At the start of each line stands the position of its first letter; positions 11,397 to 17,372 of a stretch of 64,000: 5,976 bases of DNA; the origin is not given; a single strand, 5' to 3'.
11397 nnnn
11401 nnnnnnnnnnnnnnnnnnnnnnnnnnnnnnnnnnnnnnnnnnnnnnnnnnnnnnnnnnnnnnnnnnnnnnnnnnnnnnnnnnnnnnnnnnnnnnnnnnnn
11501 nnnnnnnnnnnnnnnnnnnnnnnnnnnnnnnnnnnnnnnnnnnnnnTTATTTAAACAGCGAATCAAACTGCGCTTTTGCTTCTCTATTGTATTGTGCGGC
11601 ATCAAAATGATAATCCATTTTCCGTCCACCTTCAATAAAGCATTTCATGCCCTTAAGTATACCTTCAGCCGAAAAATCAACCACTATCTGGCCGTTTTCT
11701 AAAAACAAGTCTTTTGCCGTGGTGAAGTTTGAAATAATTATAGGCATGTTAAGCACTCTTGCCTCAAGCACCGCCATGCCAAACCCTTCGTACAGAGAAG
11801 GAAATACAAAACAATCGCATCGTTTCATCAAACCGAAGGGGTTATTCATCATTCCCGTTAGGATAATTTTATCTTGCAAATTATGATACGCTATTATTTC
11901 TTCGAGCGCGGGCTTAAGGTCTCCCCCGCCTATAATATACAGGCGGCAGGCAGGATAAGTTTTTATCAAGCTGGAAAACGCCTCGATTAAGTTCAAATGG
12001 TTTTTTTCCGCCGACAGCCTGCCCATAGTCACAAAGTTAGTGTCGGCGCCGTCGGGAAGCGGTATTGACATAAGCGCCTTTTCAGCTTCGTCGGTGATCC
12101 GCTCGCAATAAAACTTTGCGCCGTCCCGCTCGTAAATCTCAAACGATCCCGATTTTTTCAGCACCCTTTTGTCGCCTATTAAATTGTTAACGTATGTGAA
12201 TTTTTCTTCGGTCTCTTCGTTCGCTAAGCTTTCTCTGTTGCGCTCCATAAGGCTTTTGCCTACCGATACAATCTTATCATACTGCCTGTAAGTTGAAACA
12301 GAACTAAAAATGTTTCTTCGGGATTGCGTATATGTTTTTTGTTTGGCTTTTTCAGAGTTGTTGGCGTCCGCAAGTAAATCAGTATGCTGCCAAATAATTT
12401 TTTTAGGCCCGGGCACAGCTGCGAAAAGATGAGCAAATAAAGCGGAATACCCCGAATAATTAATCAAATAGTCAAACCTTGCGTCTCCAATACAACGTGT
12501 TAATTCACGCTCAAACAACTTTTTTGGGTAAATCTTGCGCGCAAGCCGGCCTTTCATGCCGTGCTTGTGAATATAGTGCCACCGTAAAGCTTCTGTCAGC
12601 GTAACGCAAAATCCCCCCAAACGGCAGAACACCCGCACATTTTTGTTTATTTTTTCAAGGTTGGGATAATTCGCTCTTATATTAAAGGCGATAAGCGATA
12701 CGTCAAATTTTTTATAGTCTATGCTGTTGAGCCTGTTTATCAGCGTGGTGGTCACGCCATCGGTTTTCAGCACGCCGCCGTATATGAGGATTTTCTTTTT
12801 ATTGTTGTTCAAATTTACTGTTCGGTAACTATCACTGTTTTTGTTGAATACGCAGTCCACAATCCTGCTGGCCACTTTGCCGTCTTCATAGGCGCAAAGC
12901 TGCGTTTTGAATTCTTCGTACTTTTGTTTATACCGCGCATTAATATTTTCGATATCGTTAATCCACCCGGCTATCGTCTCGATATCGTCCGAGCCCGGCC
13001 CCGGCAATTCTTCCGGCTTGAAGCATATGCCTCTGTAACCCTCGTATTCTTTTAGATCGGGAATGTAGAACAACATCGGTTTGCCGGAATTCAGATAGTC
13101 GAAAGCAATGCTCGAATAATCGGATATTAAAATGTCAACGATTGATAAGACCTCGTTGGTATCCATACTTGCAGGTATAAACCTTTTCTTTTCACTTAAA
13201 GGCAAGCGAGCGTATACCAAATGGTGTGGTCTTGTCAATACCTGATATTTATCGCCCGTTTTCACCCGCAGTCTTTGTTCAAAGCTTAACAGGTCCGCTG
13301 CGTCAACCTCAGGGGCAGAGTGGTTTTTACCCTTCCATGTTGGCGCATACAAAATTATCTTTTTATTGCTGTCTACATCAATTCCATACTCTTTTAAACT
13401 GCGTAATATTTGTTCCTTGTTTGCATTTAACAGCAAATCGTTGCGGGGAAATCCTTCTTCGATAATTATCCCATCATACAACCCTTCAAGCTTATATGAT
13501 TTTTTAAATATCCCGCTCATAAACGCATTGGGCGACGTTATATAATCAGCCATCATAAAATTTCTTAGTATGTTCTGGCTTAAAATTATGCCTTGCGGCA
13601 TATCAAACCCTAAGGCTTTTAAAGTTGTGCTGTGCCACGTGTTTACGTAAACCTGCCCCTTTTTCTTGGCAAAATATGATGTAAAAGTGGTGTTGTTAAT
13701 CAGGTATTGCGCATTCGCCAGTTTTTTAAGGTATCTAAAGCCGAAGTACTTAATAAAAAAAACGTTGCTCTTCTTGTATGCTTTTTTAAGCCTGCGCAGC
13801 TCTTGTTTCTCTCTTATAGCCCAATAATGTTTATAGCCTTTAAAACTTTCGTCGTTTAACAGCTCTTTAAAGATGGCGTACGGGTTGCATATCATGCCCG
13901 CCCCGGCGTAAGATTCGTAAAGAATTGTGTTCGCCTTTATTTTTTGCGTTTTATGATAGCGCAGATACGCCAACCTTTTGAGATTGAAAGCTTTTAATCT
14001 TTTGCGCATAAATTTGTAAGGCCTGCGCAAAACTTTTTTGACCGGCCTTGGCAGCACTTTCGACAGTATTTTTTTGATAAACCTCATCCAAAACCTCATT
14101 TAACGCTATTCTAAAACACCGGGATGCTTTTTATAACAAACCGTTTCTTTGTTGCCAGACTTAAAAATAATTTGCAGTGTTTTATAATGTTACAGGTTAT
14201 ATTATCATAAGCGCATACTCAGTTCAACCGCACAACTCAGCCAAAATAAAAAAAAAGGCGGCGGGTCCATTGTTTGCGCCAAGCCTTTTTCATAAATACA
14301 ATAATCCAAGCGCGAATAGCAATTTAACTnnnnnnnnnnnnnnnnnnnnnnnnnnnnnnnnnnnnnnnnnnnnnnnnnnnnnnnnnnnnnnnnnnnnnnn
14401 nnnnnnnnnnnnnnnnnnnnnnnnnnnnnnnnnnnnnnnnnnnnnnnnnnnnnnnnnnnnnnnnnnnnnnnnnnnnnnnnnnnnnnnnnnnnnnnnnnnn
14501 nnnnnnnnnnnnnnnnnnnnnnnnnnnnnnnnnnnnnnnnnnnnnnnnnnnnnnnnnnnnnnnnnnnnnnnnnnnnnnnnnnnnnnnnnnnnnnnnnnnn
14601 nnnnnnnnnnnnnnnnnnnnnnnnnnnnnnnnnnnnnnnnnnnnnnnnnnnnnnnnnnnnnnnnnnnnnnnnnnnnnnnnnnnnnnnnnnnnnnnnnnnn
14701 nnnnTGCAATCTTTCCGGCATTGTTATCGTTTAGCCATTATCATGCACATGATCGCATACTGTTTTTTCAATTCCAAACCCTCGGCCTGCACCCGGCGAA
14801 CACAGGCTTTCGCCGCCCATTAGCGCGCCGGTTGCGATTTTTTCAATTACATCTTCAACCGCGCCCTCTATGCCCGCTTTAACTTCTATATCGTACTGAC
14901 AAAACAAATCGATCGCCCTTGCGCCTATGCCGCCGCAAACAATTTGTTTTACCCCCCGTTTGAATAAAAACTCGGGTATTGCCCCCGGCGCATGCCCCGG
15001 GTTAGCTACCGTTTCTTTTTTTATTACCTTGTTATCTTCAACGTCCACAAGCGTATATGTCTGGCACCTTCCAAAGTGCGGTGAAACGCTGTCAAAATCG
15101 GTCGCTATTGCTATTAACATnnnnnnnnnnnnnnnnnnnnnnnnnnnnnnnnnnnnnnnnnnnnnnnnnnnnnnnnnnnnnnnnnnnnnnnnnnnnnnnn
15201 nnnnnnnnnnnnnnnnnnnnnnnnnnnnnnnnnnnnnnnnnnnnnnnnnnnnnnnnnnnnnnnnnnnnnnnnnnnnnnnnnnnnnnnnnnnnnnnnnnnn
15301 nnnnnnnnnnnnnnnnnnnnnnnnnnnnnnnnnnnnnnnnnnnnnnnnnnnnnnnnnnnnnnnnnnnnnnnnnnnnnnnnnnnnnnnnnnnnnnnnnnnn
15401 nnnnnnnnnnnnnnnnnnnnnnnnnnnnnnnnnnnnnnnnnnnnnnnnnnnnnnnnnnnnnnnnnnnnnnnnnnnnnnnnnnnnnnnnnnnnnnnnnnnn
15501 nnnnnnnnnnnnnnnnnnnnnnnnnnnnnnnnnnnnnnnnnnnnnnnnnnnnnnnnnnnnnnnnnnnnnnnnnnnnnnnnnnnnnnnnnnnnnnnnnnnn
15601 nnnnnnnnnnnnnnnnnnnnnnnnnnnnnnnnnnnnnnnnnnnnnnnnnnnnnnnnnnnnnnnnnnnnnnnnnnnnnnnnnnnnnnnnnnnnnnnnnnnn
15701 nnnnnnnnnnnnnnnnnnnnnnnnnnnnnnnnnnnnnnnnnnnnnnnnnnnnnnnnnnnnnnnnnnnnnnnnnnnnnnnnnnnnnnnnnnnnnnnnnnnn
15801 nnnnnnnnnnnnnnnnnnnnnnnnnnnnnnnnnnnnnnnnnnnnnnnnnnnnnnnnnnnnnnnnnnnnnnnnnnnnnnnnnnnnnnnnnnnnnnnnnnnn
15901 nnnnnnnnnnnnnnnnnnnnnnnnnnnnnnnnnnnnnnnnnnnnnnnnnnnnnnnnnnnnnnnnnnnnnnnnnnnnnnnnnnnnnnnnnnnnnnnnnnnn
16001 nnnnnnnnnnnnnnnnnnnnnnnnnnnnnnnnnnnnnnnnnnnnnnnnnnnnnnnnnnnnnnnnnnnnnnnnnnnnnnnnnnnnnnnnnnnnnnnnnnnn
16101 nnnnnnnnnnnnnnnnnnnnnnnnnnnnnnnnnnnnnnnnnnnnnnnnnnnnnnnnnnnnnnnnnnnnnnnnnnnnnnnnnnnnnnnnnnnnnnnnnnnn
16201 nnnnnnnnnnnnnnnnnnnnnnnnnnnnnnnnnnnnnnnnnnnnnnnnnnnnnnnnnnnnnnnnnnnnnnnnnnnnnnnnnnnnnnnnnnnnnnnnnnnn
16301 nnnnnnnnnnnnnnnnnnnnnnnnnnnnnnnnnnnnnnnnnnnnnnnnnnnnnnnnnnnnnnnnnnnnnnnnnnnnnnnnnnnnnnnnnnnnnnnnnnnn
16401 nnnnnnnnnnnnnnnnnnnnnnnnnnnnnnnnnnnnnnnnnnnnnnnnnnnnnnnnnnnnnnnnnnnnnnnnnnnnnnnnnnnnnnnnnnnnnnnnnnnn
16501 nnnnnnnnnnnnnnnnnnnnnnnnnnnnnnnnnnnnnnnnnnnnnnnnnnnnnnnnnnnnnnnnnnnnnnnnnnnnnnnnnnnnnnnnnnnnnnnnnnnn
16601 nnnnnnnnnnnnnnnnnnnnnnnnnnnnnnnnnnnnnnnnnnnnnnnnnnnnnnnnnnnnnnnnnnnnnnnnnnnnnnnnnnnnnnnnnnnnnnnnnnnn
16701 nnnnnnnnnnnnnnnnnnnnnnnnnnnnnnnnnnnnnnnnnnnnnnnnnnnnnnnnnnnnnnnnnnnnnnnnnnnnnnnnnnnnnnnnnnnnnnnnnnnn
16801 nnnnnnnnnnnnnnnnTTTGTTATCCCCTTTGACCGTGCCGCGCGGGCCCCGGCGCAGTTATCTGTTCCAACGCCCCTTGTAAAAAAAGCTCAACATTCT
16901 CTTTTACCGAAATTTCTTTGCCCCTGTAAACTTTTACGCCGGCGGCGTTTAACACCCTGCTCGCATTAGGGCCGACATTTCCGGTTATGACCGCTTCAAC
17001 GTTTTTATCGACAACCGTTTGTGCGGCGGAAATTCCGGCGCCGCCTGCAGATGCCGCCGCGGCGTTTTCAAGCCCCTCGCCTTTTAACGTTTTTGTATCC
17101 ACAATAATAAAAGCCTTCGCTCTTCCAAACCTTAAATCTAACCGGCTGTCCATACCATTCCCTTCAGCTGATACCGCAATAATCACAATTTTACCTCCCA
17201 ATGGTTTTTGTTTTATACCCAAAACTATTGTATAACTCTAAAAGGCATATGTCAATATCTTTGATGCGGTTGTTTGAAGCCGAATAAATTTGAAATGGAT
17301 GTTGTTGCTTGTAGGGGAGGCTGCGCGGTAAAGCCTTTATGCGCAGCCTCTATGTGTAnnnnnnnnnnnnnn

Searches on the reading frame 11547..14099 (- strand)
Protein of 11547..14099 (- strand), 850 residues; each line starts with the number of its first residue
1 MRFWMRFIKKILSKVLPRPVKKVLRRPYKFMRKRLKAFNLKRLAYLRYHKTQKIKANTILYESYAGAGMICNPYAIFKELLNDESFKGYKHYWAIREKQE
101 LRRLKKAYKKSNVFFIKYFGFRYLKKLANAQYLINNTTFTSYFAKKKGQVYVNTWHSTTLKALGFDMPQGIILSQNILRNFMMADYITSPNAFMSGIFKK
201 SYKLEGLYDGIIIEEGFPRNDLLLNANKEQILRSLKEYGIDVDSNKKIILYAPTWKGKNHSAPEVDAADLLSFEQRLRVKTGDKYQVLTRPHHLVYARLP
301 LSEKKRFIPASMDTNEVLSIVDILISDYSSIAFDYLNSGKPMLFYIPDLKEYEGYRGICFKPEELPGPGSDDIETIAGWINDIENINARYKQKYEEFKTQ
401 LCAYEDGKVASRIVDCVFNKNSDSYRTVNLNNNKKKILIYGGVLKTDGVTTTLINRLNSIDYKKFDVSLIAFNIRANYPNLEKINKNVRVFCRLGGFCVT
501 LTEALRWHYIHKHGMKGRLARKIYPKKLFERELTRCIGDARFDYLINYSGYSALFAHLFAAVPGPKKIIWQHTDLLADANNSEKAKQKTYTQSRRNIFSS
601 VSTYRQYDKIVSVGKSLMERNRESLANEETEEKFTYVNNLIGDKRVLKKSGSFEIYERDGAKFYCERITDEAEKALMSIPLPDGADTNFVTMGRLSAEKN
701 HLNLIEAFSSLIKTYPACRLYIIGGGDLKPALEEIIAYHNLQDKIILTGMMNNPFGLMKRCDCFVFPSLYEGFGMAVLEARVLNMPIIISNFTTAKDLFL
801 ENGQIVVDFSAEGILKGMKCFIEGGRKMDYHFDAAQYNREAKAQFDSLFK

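Call 3: search_protein_families(library=pfam, proteins=[window:11547-14099:-])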
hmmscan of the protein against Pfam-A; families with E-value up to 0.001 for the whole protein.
window:11547-14099:- (850 aa): 4 families
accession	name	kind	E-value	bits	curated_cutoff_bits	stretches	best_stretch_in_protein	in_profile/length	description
PF04464.20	Glyphos_transf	-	1.9e-86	290.7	22.1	1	48-419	5-367/367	CDP-Glycerol:Poly(glycerophosphate) glycerophosphotransferase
PF00534.26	Glycos_transf_1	-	3.8e-27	95.3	26.4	1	686-825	15-159/172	Glycosyl transferases group 1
PF13692.12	Glyco_trans_1_4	-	1e-22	81.4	27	1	688-807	3-124/142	Glycosyl transferases group 1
PF20706.3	GT4-conflict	-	9.6e-05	22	26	1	757-793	278-314/385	Family 4 Glycosyltransferase in conflict systems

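Call 5: search_protein_families(library=ncbifam, proteins=[window:11547-14099:-])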
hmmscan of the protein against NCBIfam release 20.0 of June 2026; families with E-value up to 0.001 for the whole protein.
window:11547-14099:- (850 aa): 22 families
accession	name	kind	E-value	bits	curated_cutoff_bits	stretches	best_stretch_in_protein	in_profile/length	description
NF041712.1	techglyph_taseTarF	equivalog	8.8e-52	176.4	550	1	50-418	20-387/388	teichoic acid glycerol-phosphate transferase TarF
NF041713.1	Tar_polymTarL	equivalog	1e-24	87.2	1000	1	17-419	165-561/562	teichoic acid ribitol-phosphate polymerase TarL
NF050063.1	ProtGlycPglJ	equivalog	1.2e-22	80.7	500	1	686-841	194-348/363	N-acetylgalactosamine-N,N'-diacetylbacillosaminyl-diphospho-undecaprenol 4-alpha-N-acetylgalactosaminyltransferase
NF041711.1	TagprimaseTarB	equivalog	1.5e-18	67.2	500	1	119-358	81-305/362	teichoic acid glycerol-phosphate primase TarB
TIGR03088.1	stp2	hypoth_equivalog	1.9e-16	60.1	409.05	1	683-837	191-351/374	TIGR03088 family PEP-CTERM/XrtA system glycosyltransferase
TIGR04157.1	glyco_rSAM_CFB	subfamily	1.6e-15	57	400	1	686-802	227-342/406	TIGR04157 family glycosyltransferase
NF041876.1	EPS_EpsE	equivalog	4.7e-13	49.2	400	1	678-799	206-334/389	exopolysaccharide biosynthesis GT4 family glycosyltransferase EpsE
TIGR04047.1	MSMEG_0565_glyc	hypoth_equivalog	1.9e-12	47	259.85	1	684-823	191-340/373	MSMEG_0565 family glycosyltransferase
NF049988.1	MGlcDAGSynMgs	equivalog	8.7e-12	45.1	400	1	647-810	172-338/398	alpha-monoglucosyldiacylglycerol synthase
NF007396.0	PRK09922.1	equivalog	2.4e-10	39.8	385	1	678-805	173-307/361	lipopolysaccharide 1,6-galactosyltransferase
NF047684.1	TeichurnBiosyTuaC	equivalog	3.4e-10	39.4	550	1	689-808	222-337/391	teichuronic acid biosynthesis protein TuaC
TIGR03999.1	thiol_BshA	equivalog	4.4e-10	39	273.7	1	699-797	212-309/375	N-acetyl-alpha-D-glucosaminyl L-malate synthase BshA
NF038295.1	EPS_HpsP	equivalog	5.2e-09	35.6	550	1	690-792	211-319/388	hormogonium polysaccharide biosynthesis glycosyltransferase HpsP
NF047880.1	glyco_SdgA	exception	6.2e-09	34.9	800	1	686-791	315-420/488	serine-aspartate repeat adhesin O-glycosyltransferase SdgA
NF047881.1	glyco_SdgB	exception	8.6e-08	31.3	800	1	684-790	319-425/496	serine-aspartate repeat adhesin O-glycosyltransferase SdgB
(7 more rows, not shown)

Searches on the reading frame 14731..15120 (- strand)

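Call 11: search_protein_families(library=pfam, proteins=[window:14731-15120:-], max_evalue=0.00001)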
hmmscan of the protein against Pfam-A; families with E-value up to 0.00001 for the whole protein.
window:14731-15120:- (129 aa): 1 family
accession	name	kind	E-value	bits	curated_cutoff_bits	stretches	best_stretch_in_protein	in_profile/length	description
PF02579.22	Nitro_FeMo-Co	-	1.2e-18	67.6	26.3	1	11-95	4-92/94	Dinitrogenase iron-molybdenum cofactor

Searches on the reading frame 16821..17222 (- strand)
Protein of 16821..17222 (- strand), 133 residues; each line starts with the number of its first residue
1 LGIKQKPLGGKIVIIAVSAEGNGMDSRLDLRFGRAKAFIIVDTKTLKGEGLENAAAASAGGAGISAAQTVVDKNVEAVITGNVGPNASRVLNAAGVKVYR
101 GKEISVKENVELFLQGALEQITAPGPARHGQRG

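Call 11: search_protein_families(library=pfam, proteins=[window:16821-17222:-], max_evalue=0.00001)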
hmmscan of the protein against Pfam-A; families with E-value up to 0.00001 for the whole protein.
window:16821-17222:- (133 aa): 1 family
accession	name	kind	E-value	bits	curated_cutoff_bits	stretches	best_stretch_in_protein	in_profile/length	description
PF02579.22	Nitro_FeMo-Co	-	2.1e-22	79.7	26.3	1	25-114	2-93/94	Dinitrogenase iron-molybdenum cofactor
